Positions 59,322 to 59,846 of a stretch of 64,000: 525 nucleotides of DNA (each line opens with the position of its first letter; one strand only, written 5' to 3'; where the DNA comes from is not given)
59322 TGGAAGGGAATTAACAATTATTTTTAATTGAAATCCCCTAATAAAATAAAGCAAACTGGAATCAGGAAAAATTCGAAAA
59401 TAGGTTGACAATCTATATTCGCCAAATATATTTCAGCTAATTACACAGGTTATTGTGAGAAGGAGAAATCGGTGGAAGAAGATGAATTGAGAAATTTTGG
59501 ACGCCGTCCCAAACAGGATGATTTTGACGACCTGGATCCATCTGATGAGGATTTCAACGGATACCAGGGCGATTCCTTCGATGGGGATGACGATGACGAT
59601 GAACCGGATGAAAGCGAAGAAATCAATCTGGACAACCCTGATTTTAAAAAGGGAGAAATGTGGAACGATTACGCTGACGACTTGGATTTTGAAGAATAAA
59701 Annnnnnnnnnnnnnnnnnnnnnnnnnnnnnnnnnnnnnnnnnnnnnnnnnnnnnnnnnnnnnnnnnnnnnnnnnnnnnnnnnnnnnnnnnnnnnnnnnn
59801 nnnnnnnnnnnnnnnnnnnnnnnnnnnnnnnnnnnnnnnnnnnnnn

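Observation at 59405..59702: Highly expressed-looking hyper-acidic micro-protein immediately upstream of MltD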

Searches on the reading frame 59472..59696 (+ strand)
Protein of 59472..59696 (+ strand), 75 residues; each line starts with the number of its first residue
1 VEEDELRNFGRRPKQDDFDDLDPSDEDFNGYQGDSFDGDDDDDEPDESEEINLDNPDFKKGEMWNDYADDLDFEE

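Call 3: search_protein_families(library=pfam, proteins=[window:59472-59696:+], max_evalue=0.01)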
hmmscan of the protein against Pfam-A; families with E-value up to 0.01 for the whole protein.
window:59472-59696:+ (75 aa): 0 families

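Call 6: find_homologous_proteins(query=window:59472-59696:+, max_evalue=0.01)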
Query window:59472-59696:+ (75 aa): 16 proteins with E <= 0.01 among 21 candidates.
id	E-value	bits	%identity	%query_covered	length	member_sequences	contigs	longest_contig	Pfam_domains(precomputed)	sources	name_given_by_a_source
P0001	1.6e-21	94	63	100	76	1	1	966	-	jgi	-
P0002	3.6e-21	93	63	100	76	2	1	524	-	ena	-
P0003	6.2e-21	92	66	100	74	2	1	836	-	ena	-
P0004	5.4e-19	86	61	100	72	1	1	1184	-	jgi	jgi:hypothetical protein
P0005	2.9e-18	84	63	100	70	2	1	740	-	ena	-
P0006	1.4e-17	81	65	88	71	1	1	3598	-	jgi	jgi:hypothetical protein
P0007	2.3e-17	81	67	89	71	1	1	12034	-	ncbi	ncbi:hypothetical protein ACFL5V_10425 [Fibrobacterota bacterium]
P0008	4.6e-17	80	57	100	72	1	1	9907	-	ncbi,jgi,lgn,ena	-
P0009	1.3e-16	78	70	88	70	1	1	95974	-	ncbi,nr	ncbi:MAG: hypothetical protein HQK83_01280 [Fibrobacteria bacterium]|nr:hypothetical protein [Fibrob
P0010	4.4e-16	77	67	92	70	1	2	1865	-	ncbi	-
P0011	7.6e-15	73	61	89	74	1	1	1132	-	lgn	-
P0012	5.4e-14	70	58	85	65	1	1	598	-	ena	-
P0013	8.6e-12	63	62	88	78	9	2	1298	-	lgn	-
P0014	1.3e-11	62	59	91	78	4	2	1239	-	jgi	jgi:hypothetical protein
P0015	2.8e-11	61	52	100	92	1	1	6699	-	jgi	jgi:hypothetical protein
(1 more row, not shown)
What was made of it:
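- Coding and peptide selection: relatives share 51-70% identity (call 6).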

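Call 9: find_encoding_contigs(protein=P0009, flank=6000, max_places=3)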
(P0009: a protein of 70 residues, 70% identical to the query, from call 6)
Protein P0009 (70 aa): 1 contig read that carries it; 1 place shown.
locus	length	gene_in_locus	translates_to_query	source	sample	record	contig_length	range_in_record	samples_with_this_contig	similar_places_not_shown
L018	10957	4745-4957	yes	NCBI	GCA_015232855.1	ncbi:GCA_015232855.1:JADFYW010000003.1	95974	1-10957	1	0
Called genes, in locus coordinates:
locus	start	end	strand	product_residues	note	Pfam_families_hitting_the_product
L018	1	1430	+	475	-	PF00512:HisKA, PF02518:HATPase_c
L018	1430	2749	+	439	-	PF00672:HAMP, PF00990:GGDEF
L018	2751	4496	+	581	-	PF13424:TPR_12 (faint), PF07719:TPR_2 (faint), PF13174:TPR_6 (faint), PF13181:TPR_8 (faint), PF13428:TPR_14 (faint)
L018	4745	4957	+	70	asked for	-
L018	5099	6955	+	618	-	PF01464:SLT, PF23473:LysM3_LYK4_5 (faint), PF23446:LysM1_NFP_LYK (faint), PF01476:LysM, PF23462:LysM3_NFP (faint), PF01476:LysM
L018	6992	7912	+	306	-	PF00574:CLP_protease (faint), PF25145:NfeD1b_N (weak), PF01343:Peptidase_S49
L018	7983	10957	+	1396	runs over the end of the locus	PF01364:Peptidase_C25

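Call 10: find_encoding_contigs(protein=P0007, flank=6000, max_places=3)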
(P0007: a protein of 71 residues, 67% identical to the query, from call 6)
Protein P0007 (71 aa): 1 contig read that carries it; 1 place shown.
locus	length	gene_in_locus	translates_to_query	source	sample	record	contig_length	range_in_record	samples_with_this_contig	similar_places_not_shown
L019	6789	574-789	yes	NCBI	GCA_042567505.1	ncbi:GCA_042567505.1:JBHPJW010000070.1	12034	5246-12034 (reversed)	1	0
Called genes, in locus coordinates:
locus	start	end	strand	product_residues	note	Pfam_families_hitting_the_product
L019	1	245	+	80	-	?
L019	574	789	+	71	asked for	-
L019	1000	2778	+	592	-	PF01464:SLT, PF01476:LysM, PF23446:LysM1_NFP_LYK (faint), PF23462:LysM3_NFP (faint), PF01476:LysM, PF23473:LysM3_LYK4_5 (weak), PF01476:LysM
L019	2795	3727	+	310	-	PF00574:CLP_protease (faint), PF25145:NfeD1b_N, PF01343:Peptidase_S49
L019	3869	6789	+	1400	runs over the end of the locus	PF01364:Peptidase_C25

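Call 12: find_encoding_contigs(protein=P0008, flank=6000, max_places=3)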
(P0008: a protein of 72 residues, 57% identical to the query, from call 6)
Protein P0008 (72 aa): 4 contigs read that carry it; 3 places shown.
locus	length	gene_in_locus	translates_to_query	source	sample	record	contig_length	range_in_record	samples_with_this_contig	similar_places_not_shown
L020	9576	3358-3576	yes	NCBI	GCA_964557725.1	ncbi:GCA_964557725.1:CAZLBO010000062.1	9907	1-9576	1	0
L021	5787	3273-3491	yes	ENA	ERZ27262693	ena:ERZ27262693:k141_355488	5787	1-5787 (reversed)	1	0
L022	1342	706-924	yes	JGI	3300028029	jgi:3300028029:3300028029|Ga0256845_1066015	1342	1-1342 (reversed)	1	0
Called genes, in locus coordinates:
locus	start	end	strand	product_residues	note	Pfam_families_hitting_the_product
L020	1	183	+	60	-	?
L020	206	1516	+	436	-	PF00672:HAMP, PF00990:GGDEF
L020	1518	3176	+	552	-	PF07719:TPR_2 (faint), PF13174:TPR_6 (faint), PF13424:TPR_12 (faint), PF03544:TonB_C (faint)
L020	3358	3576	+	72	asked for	-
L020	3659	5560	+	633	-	PF01464:SLT, PF23577:LysM_RLK (faint), PF01476:LysM, PF23446:LysM1_NFP_LYK (faint), PF23462:LysM3_NFP (faint), PF23473:LysM3_LYK4_5 (faint), PF01476:LysM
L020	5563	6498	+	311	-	PF00574:CLP_protease (weak), PF01972:SDH_protease, PF25145:NfeD1b_N, PF01343:Peptidase_S49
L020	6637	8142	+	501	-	-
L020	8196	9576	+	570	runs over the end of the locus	?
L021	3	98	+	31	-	?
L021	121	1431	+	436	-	PF00672:HAMP, PF00990:GGDEF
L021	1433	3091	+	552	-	PF07719:TPR_2 (faint), PF13174:TPR_6 (faint), PF13424:TPR_12 (faint), PF03544:TonB_C (faint)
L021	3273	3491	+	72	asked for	-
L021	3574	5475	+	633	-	PF01464:SLT, PF23577:LysM_RLK (faint), PF01476:LysM, PF23446:LysM1_NFP_LYK (faint), PF23462:LysM3_NFP (faint), PF23473:LysM3_LYK4_5 (faint), PF01476:LysM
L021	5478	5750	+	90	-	-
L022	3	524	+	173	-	?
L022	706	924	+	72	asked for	-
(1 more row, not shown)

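Call 13: find_encoding_contigs(protein=P0015, flank=6000, max_places=3)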
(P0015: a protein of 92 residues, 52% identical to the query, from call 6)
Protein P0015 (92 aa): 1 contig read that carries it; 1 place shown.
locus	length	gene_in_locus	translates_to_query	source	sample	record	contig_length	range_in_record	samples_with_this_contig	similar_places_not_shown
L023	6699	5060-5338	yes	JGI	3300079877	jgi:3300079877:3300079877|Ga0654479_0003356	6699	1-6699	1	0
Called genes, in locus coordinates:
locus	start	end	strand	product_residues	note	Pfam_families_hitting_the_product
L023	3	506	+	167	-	?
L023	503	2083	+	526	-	PF00512:HisKA, PF02518:HATPase_c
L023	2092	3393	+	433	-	PF00672:HAMP, PF00990:GGDEF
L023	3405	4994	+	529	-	PF13174:TPR_6 (faint), PF13432:TPR_16 (faint), PF14559:TPR_19 (faint), PF03544:TonB_C (faint)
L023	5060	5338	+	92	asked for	-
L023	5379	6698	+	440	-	?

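Call 14: find_encoding_contigs(protein=P0006, flank=6000, max_places=3)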
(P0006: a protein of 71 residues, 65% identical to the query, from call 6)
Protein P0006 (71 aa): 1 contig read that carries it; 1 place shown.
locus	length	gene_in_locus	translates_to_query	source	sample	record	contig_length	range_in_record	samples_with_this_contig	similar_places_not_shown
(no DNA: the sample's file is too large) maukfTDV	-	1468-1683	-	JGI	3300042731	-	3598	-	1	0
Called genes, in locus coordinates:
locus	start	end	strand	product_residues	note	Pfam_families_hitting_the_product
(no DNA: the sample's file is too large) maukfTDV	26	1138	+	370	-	-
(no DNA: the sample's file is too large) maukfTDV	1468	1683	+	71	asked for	-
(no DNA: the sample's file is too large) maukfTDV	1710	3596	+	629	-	?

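Call 17: search_protein_families(library=ncbifam, proteins=[window:59472-59696:+], max_evalue=1)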
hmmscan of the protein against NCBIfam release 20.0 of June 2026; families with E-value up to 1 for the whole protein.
window:59472-59696:+ (75 aa): 0 families

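Call 18: search_solved_structures(query=A1, max_evalue=10, show_alignments=3)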
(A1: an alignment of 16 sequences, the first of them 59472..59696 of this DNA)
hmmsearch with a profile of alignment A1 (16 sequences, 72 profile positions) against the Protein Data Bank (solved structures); distinct sequences matched with E-value up to 10: 0.

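Call 24: search_protein_representatives(alignment_id=A1)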
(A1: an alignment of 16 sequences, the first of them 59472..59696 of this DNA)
Query: 16 sequences, 72 profile positions. Proteins with E-value up to 0.001 (for the whole library): 20; up to 1e-10: 7; up to 1e-30: 0. The best 20 are listed.
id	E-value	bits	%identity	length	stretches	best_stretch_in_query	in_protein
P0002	1.1e-28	115.5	-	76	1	2-72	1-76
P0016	9.7e-26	106.0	-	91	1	2-72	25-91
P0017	2.4e-16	75.9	-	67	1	8-71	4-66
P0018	3.1e-15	72.3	-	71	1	6-72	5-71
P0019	2.9e-14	69.2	-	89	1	7-71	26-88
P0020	7.9e-12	61.4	-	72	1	7-71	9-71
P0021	3.0e-11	59.6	-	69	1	22-72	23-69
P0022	1.1e-08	51.4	-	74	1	6-71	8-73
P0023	7.5e-08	48.7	-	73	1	5-71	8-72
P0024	1.6e-07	47.6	-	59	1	33-71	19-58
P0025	2.3e-07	47.1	-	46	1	29-71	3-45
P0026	3.5e-07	46.5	-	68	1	12-71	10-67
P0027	4.4e-07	46.2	-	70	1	51-72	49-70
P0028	1.9e-05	40.9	-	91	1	5-56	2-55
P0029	3.8e-05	40.0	-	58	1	11-72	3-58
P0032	1.0e-04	38.6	-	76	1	6-72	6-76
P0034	2.3e-04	37.5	-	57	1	13-72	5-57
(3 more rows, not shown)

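Call 26: find_encoding_contigs(protein=P0022, flank=5000, max_places=3)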
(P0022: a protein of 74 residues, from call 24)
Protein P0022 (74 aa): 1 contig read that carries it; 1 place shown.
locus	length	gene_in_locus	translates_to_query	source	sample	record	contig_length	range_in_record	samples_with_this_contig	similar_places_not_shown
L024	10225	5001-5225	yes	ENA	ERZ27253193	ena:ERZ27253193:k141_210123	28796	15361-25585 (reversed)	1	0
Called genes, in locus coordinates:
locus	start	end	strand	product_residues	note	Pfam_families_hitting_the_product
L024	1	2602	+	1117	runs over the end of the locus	PF13517:FG-GAP_3 (faint), PF18962:Por_Secre_tail (faint)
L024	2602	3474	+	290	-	PF03781:FGE-sulfatase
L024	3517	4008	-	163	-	-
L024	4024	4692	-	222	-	-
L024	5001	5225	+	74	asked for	-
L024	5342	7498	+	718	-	PF01464:SLT, PF13518:HTH_28 (faint), PF23446:LysM1_NFP_LYK (faint), PF01476:LysM, PF23462:LysM3_NFP (faint), PF01476:LysM, PF23473:LysM3_LYK4_5 (weak), PF01476:LysM, +1 more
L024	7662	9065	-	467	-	PF01225:Mur_ligase, PF08245:Mur_ligase_M, PF02875:Mur_ligase_C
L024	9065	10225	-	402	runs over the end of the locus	PF01960:ArgJ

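Call 28: find_encoding_contigs(protein=P0032, flank=5000, max_places=3)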
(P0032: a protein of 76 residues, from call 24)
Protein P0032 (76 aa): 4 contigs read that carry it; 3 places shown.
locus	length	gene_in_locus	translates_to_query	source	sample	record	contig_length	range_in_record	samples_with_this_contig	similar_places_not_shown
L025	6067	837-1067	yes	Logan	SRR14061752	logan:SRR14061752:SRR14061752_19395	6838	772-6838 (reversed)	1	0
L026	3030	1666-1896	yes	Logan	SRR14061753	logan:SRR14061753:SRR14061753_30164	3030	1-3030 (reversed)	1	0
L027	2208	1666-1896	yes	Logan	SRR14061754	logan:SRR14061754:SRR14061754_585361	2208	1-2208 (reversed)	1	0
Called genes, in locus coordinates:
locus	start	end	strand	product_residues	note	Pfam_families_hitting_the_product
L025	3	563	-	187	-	?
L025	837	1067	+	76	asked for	-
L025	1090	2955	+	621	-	PF01464:SLT, PF01476:LysM, PF22310:NMB0315_dom_I (faint), PF23473:LysM3_LYK4_5 (faint), PF23577:LysM_RLK (faint), PF23446:LysM1_NFP_LYK (faint), PF01476:LysM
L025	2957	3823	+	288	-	PF25145:NfeD1b_N (weak), PF01343:Peptidase_S49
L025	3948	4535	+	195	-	-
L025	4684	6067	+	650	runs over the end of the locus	PF00773:RNB, PF00575:S1, PF18614:RNase_II_C_S1 (faint)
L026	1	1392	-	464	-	?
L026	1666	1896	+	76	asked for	-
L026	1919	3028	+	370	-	?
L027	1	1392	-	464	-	?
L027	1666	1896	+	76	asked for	-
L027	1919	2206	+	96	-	?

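Call 29: find_encoding_contigs(protein=P0034, flank=5000, max_places=3)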
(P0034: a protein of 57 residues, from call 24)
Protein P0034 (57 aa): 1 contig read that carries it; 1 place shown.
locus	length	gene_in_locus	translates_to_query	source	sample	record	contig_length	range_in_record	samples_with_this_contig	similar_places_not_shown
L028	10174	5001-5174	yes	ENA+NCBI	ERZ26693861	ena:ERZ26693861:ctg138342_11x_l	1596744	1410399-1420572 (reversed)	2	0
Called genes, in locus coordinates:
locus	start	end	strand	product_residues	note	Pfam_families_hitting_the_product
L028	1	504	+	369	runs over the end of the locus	PF01761:DHQ_synthase, PF24621:DHQS_C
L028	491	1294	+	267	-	PF01261:AP_endonuc_2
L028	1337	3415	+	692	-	PF00117:GATase, PF07722:Peptidase_C26 (faint), PF04715: (weak), PF00425:Chorismate_bind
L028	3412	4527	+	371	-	PF01041:DegT_DnrJ_EryC1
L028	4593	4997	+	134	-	-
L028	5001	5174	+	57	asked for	-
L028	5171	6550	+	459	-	PF01464:SLT, PF01476:LysM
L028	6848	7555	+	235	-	PF01209:Ubie_methyltran, PF13489:Methyltransf_23 (weak), PF13847:Methyltransf_31, PF08241:Methyltransf_11, PF08242:Methyltransf_12 (weak), PF13649:Methyltransf_25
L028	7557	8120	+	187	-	PF02441:Flavoprotein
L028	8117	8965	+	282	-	PF01040:UbiA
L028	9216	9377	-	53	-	-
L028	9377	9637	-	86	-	-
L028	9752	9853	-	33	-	-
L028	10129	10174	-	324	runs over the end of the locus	-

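Call 30: find_encoding_contigs(protein=P0029, flank=5000, max_places=3)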
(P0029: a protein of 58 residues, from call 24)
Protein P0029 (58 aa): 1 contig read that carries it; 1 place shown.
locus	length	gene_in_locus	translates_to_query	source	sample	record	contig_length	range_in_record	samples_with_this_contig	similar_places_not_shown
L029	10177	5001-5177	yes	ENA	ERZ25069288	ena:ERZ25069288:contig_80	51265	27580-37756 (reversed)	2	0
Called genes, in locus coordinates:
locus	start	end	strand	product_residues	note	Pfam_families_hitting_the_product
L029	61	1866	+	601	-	-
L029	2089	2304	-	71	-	-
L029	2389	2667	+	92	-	PF16842:RRM_occluded (weak), PF00076:RRM_1, PF13893:RRM_5 (weak)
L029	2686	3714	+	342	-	PF02445:NadA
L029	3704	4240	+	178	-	PF04238:DUF420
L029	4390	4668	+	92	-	PF12760:Zn_ribbon_IS1595 (weak)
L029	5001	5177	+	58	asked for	-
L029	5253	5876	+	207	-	-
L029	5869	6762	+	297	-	PF01464:SLT, PF01476:LysM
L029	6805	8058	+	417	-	PF01547:SBP_bac_1, PF13416:SBP_bac_8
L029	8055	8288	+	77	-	-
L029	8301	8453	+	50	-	PF19451:DUF5989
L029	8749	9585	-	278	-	PF01063:Aminotran_4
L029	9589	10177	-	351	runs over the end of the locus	PF01208:URO-D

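Call 31: find_homologous_proteins(query=A3, max_evalue=0.001)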
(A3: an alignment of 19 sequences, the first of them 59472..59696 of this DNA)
Query A3 (19 sequences) (75 aa, profile of the alignment): 229 proteins with E <= 0.001 among 5871 candidates; the best 120 are listed.
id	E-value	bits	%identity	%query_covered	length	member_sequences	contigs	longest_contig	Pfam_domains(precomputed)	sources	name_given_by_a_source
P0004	1.3e-24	104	61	100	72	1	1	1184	-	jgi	jgi:hypothetical protein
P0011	1.6e-24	104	61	89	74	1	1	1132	-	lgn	-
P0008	1.2e-23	101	57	100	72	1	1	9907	-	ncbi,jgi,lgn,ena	-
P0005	3.9e-22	96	63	100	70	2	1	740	-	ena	-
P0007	4.5e-22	96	67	89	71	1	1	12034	-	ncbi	ncbi:hypothetical protein ACFL5V_10425 [Fibrobacterota bacterium]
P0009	5.9e-22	96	70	88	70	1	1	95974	-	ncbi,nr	ncbi:MAG: hypothetical protein HQK83_01280 [Fibrobacteria bacterium]|nr:hypothetical protein [Fibrob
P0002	7.1e-22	95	63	100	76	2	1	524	-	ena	-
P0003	1.8e-21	94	66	100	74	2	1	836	-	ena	-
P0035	4.4e-21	93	61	100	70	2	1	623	-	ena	-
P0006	5.4e-21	92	65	88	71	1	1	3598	-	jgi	jgi:hypothetical protein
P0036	1.2e-20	91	51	93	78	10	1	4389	-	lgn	-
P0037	1.5e-20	91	54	91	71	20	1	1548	-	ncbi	-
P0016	1.9e-20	91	51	100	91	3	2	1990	-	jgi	jgi:hypothetical protein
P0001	2.2e-20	91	63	100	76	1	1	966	-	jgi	-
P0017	2.6e-20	90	51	87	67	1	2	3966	-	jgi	jgi:hypothetical protein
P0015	6.3e-20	89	52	100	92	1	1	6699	-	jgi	jgi:hypothetical protein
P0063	1.1e-18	85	49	87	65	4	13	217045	-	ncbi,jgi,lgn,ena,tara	jgi:hypothetical protein|tara:strand:+ start:1344 stop:1541 length:198 start_codon:yes stop_codon:ye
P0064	1.2e-18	85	39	88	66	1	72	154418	-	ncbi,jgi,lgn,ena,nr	ncbi:MAG: hypothetical protein GX545_08955 [Fibrobacter sp.]|jgi:hypothetical protein|nr:hypothetica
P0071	1.3e-18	85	50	99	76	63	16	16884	-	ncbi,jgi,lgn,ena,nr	ncbi:MAG TPA: hypothetical protein VKZ88_02915 [Fibrobacteria bacterium]|jgi:hypothetical protein|nr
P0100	4.5e-18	83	38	99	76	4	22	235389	-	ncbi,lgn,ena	-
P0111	7.4e-18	82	37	89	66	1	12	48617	-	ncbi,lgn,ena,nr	ncbi:MAG: hypothetical protein HUK21_02810 [Fibrobacteraceae bacterium]|nr:hypothetical protein [Fib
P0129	3.3e-17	80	48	28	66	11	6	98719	-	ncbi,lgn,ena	-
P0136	9.2e-17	79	48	31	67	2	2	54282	-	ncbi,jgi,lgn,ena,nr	ncbi:MAG: hypothetical protein M0P13_00480 [Fibrobacteraceae bacterium]|nr:hypothetical protein [Fib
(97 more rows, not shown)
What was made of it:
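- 59472..59699 (+): Gene for the 75-aa hyper-acidic, intrinsically disordered micro-protein (GTG start, TAA stop). 16 close relatives, then 229 relatives by profile search (calls 6, 31).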

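Call 32: predict_structure(alignment_id=A1)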
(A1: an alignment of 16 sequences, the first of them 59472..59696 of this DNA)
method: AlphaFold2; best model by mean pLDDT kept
length: 75 residues; sequences in the alignment: 16
mean_pLDDT: 64.3   pTM: 0.19
mean pLDDT of the five models: 64.3, 63.6, 62.7, 60.8, 60.5
residues with pLDDT >= 90: 0; 70-90: 21; 50-70: 54; < 50: 0
segments of 3 or more residues with pLDDT < 50: none
pLDDT, mean of each block of 10 residues (from residue 1): 57 70 70 57 61 73 62 67
secondary structure, 60 per line:
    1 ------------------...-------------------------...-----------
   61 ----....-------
elements in order: H65-68

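Call 34: find_related_loci(query=A3, collection=metagenome_contigs, flank=3500)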
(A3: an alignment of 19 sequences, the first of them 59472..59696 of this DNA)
Query A3 (75 aa) in metagenome_contigs; peptide patterns used: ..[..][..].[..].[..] (x = any residue, [..] = any of these).
316 stretches matched a pattern; 59 encode a relative of the query (tblastn E <= 1e-3); 59 distinct loci.
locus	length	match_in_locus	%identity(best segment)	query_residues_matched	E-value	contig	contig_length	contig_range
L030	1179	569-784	56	1-75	3e-15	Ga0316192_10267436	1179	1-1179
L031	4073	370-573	54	9-75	1e-13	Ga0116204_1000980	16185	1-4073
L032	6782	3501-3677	59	8-75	2e-12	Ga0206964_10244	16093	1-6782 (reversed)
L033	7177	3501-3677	56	8-75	9e-12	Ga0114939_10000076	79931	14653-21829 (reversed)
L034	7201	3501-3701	52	1-75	1e-11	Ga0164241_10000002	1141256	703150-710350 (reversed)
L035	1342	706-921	57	1-75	2e-11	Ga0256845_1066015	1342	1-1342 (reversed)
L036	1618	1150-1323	55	10-75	1e-11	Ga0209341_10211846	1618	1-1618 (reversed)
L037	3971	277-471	50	2-75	6e-11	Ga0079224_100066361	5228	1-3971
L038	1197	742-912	54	9-75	1e-10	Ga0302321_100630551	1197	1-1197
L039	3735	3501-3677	53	8-75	2e-10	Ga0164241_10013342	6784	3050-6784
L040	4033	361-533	84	9-75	7e-11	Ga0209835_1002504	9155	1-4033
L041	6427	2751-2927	59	10-75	1e-9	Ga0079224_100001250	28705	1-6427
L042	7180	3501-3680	58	9-75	1e-9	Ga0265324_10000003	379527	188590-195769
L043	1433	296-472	58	10-75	1e-9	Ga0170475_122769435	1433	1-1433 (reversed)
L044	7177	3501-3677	58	10-75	1e-9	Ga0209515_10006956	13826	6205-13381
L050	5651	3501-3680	35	10-75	2e-7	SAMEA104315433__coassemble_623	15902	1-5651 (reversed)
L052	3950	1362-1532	49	9-73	4e-7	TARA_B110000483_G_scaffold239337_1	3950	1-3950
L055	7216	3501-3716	33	1-75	9e-7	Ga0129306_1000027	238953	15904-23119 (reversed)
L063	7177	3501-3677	39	10-75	3e-6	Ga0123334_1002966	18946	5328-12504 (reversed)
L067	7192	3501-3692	32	8-75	7e-6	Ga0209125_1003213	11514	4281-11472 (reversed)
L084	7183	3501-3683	34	8-75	6e-5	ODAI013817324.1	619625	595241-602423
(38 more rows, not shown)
